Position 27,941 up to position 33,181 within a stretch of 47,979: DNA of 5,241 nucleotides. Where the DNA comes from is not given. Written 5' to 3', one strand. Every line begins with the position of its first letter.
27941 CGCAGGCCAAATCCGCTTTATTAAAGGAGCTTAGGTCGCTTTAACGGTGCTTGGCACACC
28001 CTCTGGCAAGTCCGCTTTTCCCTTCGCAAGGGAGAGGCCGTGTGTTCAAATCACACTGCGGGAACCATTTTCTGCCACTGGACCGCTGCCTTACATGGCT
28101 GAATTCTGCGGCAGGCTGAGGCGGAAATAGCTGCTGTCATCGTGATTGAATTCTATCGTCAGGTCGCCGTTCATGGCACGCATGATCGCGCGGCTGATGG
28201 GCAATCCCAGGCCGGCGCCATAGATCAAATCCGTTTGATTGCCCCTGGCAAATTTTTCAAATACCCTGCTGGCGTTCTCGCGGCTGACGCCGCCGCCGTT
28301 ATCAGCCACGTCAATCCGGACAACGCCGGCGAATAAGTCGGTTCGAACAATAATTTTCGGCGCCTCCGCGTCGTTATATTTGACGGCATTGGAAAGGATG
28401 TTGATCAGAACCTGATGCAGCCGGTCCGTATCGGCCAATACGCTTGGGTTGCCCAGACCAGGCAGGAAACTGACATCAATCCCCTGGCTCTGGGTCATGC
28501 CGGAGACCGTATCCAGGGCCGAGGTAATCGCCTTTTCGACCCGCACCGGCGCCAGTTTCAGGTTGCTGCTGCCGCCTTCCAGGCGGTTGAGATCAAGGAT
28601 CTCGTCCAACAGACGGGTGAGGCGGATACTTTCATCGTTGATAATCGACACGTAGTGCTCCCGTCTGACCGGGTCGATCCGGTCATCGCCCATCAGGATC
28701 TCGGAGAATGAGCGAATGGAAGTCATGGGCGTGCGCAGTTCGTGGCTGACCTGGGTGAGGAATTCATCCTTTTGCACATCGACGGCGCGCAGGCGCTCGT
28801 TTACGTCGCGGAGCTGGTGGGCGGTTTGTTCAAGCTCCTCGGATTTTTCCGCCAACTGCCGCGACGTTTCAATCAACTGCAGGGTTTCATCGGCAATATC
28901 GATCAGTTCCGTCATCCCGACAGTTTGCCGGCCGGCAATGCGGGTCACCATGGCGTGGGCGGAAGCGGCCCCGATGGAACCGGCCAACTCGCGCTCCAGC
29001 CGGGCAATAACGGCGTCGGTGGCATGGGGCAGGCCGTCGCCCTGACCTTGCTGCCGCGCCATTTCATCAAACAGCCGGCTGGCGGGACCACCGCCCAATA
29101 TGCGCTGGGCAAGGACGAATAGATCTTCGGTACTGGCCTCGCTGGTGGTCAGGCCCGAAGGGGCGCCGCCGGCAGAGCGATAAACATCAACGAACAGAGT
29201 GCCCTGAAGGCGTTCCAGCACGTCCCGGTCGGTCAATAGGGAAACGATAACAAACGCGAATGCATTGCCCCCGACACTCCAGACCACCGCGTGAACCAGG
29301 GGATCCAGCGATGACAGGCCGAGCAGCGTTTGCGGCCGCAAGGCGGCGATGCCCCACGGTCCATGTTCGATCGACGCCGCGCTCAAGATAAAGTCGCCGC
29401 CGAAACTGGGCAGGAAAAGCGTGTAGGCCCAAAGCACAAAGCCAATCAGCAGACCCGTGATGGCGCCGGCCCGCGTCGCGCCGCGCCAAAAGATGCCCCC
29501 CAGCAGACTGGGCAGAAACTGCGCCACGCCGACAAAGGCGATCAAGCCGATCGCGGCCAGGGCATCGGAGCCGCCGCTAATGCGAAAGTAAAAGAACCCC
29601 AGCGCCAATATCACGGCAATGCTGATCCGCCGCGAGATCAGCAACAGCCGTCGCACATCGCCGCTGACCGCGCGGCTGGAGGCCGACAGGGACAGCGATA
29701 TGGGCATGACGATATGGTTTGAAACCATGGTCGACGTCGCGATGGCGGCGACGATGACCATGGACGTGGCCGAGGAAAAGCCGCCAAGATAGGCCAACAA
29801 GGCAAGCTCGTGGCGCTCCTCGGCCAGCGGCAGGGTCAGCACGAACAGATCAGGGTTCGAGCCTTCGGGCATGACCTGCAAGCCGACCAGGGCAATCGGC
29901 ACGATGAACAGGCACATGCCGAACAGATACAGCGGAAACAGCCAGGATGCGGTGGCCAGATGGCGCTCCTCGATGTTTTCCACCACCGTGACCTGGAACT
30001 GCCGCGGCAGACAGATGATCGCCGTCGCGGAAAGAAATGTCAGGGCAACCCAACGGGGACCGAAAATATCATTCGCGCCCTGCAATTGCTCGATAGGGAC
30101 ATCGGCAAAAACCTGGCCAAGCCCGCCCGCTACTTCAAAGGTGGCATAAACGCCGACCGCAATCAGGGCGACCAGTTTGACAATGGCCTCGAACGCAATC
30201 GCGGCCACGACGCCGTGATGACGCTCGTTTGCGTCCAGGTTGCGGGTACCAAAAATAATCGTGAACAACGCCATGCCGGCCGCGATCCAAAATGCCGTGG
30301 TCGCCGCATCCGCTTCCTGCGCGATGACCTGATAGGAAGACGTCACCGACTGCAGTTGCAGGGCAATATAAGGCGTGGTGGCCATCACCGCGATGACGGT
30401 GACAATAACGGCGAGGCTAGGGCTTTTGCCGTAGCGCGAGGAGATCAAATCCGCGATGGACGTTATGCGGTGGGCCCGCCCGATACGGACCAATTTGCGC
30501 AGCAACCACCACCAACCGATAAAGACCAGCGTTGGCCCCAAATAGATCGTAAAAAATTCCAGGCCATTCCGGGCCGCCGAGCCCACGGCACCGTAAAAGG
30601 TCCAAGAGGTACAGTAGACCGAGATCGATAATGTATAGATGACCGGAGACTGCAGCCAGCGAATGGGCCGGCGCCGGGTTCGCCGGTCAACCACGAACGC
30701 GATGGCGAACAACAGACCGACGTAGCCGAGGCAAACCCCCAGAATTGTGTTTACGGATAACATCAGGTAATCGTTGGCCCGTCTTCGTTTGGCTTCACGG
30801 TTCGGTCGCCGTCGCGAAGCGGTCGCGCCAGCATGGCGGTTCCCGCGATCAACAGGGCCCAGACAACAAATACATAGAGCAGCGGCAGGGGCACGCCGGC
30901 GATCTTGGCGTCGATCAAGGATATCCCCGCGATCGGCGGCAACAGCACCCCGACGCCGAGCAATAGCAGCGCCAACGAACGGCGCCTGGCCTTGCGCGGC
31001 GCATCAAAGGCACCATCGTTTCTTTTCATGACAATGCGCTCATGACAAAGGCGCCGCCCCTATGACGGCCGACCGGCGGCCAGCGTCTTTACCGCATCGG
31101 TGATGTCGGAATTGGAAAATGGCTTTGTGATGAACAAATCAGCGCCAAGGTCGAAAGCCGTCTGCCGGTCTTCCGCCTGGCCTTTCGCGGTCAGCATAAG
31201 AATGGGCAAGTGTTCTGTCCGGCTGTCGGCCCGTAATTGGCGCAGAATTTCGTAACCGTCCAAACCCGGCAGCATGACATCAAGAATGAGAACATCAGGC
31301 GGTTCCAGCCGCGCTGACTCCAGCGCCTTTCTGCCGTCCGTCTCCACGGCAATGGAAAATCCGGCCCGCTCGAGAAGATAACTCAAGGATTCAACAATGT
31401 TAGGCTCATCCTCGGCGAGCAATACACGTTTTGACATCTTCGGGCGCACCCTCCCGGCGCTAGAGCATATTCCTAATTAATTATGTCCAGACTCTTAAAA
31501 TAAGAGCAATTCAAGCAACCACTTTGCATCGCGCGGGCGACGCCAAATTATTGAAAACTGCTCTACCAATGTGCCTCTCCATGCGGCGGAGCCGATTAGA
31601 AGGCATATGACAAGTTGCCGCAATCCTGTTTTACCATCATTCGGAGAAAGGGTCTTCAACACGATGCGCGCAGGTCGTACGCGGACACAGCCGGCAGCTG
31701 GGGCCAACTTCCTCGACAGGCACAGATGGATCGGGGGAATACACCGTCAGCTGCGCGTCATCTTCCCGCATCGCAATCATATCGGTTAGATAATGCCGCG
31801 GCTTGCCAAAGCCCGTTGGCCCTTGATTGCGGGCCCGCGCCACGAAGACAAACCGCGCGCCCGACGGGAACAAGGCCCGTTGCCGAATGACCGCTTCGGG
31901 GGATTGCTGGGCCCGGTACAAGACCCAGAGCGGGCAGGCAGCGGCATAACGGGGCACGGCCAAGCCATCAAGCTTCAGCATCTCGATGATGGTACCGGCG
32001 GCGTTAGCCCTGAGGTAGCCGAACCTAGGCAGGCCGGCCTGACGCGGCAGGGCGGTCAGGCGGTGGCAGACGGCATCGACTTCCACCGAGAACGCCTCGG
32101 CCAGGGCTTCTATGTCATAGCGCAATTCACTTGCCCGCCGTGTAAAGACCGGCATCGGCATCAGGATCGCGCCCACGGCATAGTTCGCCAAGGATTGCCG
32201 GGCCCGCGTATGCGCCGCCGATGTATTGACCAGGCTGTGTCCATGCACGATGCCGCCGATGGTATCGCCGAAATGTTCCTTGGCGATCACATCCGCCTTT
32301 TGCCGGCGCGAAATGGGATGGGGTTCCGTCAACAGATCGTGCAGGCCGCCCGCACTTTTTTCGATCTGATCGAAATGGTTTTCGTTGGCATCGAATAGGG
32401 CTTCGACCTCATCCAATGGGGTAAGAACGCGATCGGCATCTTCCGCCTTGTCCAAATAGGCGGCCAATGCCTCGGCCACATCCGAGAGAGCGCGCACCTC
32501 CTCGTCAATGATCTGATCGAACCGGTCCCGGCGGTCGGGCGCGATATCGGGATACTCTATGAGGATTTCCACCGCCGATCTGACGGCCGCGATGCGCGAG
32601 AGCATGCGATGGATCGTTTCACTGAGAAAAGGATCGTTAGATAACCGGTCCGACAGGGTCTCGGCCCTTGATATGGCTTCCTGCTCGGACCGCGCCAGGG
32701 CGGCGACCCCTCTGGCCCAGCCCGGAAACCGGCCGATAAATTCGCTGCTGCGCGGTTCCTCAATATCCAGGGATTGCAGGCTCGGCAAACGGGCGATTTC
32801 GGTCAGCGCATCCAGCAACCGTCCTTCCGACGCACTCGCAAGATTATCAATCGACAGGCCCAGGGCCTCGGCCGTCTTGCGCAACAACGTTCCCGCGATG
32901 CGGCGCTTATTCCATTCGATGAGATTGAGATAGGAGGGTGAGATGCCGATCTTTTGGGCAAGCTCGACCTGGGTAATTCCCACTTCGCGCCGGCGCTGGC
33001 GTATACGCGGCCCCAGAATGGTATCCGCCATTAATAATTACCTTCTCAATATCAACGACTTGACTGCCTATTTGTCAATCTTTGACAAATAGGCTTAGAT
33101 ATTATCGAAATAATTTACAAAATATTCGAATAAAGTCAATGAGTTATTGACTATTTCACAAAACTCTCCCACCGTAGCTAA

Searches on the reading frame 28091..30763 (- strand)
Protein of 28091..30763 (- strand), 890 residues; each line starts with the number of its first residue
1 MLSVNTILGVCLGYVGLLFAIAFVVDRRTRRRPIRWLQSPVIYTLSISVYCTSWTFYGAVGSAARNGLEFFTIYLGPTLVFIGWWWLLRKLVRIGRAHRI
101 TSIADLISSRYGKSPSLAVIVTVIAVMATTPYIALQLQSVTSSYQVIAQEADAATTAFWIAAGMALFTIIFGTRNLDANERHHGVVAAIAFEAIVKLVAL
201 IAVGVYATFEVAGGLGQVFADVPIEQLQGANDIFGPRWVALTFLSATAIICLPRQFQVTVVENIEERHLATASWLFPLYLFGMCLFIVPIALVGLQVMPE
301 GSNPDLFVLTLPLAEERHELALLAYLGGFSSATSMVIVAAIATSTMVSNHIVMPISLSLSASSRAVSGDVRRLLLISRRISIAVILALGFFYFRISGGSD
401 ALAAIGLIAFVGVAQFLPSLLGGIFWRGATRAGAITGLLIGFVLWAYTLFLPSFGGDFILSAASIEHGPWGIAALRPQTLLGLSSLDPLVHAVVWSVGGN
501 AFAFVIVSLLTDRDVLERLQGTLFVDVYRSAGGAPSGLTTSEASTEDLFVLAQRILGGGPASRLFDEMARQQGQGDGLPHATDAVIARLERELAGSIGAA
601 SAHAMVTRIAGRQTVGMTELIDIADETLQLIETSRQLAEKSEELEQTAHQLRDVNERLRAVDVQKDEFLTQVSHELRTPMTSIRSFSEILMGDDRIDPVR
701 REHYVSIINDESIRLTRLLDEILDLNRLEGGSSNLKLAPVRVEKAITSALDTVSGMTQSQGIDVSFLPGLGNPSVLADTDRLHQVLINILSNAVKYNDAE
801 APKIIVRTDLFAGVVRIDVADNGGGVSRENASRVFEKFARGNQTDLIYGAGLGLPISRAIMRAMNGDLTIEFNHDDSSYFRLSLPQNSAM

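Call 7: search_protein_families(library=pfam, proteins=[window:28091-30763:-])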
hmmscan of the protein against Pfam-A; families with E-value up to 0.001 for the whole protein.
window:28091-30763:- (890 aa): 2 families
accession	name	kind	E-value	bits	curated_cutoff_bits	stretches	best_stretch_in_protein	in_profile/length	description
PF02518.31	HATPase_c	-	4e-21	76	26.4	1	778-886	2-109/111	Histidine kinase-, DNA gyrase B-, and HSP90-like ATPase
PF00512.31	HisKA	-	2.6e-16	59.9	26.9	1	664-731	1-66/66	His Kinase A (phospho-acceptor) domain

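Call 9: find_related_loci(query=window:28091-30763:-, collection=genome_contigs, flank=10000)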
Query window:28091-30763:- (890 aa) in genome_contigs; peptide patterns used: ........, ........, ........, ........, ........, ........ (x = any residue, [..] = any of these).
600 stretches matched a pattern (row limit reached: there are more); 579 encode a relative of the query (tblastn E <= 1e-3); the best 80 are kept; 80 distinct loci.
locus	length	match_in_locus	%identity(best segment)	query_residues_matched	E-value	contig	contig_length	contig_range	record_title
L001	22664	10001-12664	88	1-888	0e+0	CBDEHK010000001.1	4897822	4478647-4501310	MAG: Alphaproteobacteria bacterium isolate b8b7b69a-d3a0-4c11-b006-0a04b1716f3a genome assembly, contig: contig_1, whole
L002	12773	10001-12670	98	1-890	0e+0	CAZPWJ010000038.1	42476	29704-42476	MAG TPA_asm: uncultured Rhodospirillaceae bacterium isolate SRP200020_co5_209 genome assembly, contig: NODE_1281_length_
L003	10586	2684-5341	78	1-886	0e+0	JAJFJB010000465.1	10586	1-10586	MAG: Alphaproteobacteria bacterium isolate OFTM273 OFTM273_464, whole genome shotgun sequence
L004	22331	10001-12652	75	1-884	0e+0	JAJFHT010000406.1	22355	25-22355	MAG: Hyphomicrobiales bacterium isolate OFTM20 OFTM20_405, whole genome shotgun sequence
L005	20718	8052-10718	75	1-889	0e+0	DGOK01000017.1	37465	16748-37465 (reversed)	MAG TPA_asm: Rhodospirillaceae bacterium UBA4468 UBA4468_contig_7876, whole genome shotgun sequence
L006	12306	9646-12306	76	1-885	0e+0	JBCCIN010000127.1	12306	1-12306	MAG: Pseudomonadota bacterium isolate P01_B01_bin.91 k141_1972650_length_12306_cov_99.7166, whole genome shotgun sequenc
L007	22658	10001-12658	74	1-886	0e+0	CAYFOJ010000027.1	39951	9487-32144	MAG TPA_asm: uncultured Thalassospiraceae bacterium isolate ERP019367_co1_49 genome assembly, contig: NODE_1052_length_3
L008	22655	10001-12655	76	1-885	0e+0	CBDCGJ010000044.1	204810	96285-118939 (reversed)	MAG: Alphaproteobacteria bacterium isolate cc1c3500-9aa0-4c1a-a7a2-ca8b525d7025 genome assembly, contig: contig_44, whol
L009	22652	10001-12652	74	1-884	0e+0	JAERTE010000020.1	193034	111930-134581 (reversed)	MAG: Rhodospirillaceae bacterium isolate BH24 c_000000001852, whole genome shotgun sequence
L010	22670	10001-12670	75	1-888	0e+0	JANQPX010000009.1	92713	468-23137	MAG: Geminicoccaceae bacterium isolate IP29b_bin.180 k99_3492182, whole genome shotgun sequence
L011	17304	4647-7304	75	1-886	0e+0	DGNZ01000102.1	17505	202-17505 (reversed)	MAG TPA_asm: Rhodospirillaceae bacterium UBA4479 UBA4479_contig_76545, whole genome shotgun sequence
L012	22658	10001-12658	74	1-886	0e+0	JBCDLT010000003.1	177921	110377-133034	MAG: Pseudomonadota bacterium isolate P01_H01_bin.91 k141_2962220_length_177921_cov_22.3018, whole genome shotgun sequen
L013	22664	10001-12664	75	1-888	0e+0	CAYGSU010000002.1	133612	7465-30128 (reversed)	MAG TPA_asm: uncultured Flavobacteriaceae bacterium isolate ERP117304_co2_140 genome assembly, contig: NODE_129_length_1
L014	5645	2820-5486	72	1-889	0e+0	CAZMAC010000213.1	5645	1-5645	MAG TPA_asm: uncultured Hyphomicrobiaceae bacterium isolate SRP128890_co1_180 genome assembly, contig: NODE_19143_length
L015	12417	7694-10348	74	1-884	0e+0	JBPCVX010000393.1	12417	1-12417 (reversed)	MAG: Hyphomicrobiales bacterium isolate MAG_seacave_25 S1Ck127_5148124, whole genome shotgun sequence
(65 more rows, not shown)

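Call 46: search_protein_families(library=ncbifam, proteins=[window:28091-30763:-], max_evalue=0.00001)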
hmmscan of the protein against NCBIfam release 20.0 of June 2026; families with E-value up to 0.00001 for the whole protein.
window:28091-30763:- (890 aa): 72 families (the best 25 are shown)
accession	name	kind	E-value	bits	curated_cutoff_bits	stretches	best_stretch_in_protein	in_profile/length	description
NF046044.1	PnpS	equivalog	9.4e-52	176.3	400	1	604-885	111-390/390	two-component system histidine kinase PnpS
NF033092.0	HK_WalK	equivalog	1.4e-42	146.1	725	1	636-885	344-593/594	cell wall metabolism sensor histidine kinase WalK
TIGR02966.1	phoR_proteo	equivalog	3.7e-42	144.5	334.2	1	648-883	98-332/333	phosphate regulon sensor histidine kinase PhoR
NF007793.0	PRK10490.1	equivalog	2e-36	125.4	1123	1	629-888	629-884/895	two-component system sensor histidine kinase KdpD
TIGR02956.1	TMAO_torS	equivalog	4.3e-36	124.4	676.5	1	623-887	421-683/967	TMAO reductase system sensor histidine kinase/response regulator TorS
NF040691.1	MtrAB_MtrB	equivalog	9.1e-34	117.3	450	1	636-888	242-494/507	MtrAB system histidine kinase MtrB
NF047874.1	MASE3_PAS_HK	subfamily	5.8e-33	114.6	560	1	632-887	370-626/655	MASE3 domain-containing sensor histidine kinase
NF008312.0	PRK11100.1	equivalog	8.6e-32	110.6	356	1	637-887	228-475/477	two-component system sensor histidine kinase CreC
NF045911.1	TCSHisKinNblS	equivalog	1.1e-31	109.9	1000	1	619-866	344-600/621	two-component system sensor histidine kinase NblS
NF033091.0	HK_VanS_ACDEFG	equivalog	1.2e-30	106.6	400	1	625-885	34-293/293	vancomycin resistance histidine kinase VanS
NF008302.0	PRK11091.1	equivalog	2.1e-30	105.6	838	1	655-886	273-505/779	aerobic respiration two-component sensor histidine kinase ArcB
NF012163.2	BaeS_SmeS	equivalog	3.5e-30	105.3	500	1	638-871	213-443/457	sensor histidine kinase efflux regulator BaeS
TIGR01386.1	cztS_silS_copS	subfamily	3.6e-30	105.3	292.55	1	636-885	212-457/457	heavy metal sensor histidine kinase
NF038297.2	hybrid_HK_HrmK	equivalog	3.8e-30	105.1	725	1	633-888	204-459/607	hybrid histidine kinase/response regulator HrmK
NF011874.0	PRK15347.1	equivalog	2.5e-29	101.9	852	1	597-887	332-615/921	two component system sensor kinase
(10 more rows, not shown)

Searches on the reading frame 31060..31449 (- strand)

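Call 45: search_protein_families(library=pfam, proteins=[window:31060-31449:-], max_evalue=0.01)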
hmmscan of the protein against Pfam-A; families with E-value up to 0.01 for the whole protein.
window:31060-31449:- (129 aa): 2 families
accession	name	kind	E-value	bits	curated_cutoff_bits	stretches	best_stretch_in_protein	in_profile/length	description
PF00072.30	Response_reg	-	1.2e-29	103.1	30.2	1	9-121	1-111/111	Response regulator receiver domain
PF23198.2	PDE8A_N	-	0.00055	20.3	29.6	1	9-99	13-104/147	PDE8A-like, N-terminal domain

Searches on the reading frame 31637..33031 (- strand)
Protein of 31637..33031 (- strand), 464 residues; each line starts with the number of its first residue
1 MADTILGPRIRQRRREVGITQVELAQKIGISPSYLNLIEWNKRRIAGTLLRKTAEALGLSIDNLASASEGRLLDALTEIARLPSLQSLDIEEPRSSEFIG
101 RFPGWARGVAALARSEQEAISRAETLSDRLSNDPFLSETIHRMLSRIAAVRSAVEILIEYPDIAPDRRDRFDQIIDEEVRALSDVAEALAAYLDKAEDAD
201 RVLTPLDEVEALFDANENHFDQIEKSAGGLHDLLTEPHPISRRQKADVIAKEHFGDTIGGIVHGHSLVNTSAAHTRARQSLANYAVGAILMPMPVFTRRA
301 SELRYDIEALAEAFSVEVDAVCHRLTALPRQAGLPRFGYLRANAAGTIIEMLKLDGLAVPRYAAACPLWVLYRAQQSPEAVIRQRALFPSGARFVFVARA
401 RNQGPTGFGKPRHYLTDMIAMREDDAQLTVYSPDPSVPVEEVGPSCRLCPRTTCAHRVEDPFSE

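Call 45: search_protein_families(library=pfam, proteins=[window:31637-33031:-], max_evalue=0.01)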
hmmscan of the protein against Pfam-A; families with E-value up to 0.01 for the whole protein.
window:31637-33031:- (464 aa): 8 families
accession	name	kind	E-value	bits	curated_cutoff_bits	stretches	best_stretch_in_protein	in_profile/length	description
PF09856.14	ScfRs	-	1.5e-21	77.3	24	1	329-462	5-141/157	Short-chain fatty acyl coenzyme A regulator, C-terminal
PF01381.28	HTH_3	-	7.1e-12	45.6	23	1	10-62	1-53/55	Helix-turn-helix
PF13560.12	HTH_31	-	2.7e-07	31.2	27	1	6-65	2-62/64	Helix-turn-helix domain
PF06114.19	Peptidase_M78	-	1.4e-06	28.5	22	1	269-326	65-123/123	IrrE N-terminal-like domain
PF12844.13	HTH_19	-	9.2e-06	25.9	30.2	1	7-65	1-59/64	Helix-turn-helix domain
PF13413.12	HTH_25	-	0.0027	17.9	24.6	0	10-41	2-33/62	Helix-turn-helix domain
PF13412.12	HTH_24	-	0.0027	17.7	21.9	0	17-36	16-35/48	Winged helix-turn-helix DNA-binding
PF13443.12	HTH_26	-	0.0041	17.8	22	1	9-64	1-57/63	Cro/C1-type HTH DNA-binding domain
